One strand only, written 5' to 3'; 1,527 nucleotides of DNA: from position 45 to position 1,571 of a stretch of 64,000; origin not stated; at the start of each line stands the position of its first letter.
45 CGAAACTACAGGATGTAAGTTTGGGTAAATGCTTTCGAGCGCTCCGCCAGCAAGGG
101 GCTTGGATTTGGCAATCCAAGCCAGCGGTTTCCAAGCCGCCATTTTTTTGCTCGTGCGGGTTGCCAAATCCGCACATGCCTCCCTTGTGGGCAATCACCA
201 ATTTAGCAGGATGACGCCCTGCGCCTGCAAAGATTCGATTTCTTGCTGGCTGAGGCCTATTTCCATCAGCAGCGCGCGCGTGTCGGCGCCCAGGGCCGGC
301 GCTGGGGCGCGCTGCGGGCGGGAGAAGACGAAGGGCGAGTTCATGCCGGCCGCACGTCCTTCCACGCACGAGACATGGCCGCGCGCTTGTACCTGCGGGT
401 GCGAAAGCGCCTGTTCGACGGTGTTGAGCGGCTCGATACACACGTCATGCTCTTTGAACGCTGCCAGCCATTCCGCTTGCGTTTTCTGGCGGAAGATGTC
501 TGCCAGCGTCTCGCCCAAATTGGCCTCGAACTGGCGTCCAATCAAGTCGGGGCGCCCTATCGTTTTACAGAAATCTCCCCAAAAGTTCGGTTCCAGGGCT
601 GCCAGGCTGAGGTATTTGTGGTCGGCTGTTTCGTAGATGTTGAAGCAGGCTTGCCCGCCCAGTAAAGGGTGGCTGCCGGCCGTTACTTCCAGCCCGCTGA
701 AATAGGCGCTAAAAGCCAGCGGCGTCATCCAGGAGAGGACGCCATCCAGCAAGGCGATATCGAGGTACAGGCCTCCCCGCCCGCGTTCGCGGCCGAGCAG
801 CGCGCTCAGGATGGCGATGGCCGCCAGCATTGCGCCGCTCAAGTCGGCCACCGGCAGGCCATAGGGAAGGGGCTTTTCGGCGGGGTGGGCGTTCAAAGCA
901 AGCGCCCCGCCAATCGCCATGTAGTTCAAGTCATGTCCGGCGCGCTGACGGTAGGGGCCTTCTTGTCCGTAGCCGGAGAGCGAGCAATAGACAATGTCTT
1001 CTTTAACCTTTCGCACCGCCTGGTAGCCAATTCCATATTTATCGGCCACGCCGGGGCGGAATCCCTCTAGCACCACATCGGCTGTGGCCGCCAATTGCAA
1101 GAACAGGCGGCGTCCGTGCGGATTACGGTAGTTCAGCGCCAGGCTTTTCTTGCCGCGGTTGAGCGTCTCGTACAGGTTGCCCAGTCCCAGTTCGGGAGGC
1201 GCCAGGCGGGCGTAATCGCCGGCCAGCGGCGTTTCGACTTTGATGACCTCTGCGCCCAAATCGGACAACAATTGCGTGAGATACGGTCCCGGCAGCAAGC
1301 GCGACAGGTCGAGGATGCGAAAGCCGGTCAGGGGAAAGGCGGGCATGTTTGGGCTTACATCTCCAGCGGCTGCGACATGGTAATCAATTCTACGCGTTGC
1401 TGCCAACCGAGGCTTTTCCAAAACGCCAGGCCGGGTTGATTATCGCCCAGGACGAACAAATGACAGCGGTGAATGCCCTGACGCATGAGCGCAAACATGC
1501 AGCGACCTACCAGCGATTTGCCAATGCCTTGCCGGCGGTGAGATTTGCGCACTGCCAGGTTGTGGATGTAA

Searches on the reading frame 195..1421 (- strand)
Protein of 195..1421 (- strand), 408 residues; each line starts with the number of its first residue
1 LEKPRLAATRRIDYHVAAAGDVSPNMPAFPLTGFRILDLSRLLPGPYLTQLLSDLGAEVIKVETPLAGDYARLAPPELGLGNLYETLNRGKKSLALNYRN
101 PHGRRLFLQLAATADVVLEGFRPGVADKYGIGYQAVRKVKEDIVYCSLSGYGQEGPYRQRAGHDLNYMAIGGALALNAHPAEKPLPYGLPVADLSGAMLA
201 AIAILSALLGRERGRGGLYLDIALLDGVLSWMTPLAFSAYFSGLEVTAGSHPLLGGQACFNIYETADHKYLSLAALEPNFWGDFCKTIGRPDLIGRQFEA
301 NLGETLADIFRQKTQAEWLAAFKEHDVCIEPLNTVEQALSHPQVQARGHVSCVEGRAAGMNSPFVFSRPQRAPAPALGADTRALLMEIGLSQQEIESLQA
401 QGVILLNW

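Call 55: search_protein_families(library=pfam, proteins=[window:195-1421:-], max_evalue=0.000001)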
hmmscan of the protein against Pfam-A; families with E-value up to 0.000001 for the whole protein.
window:195-1421:- (408 aa): 1 family
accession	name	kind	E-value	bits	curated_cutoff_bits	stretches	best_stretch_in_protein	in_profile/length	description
PF02515.22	CoA_transf_3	-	1.7e-94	317.4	23.3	1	31-381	1-366/366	CoA-transferase family III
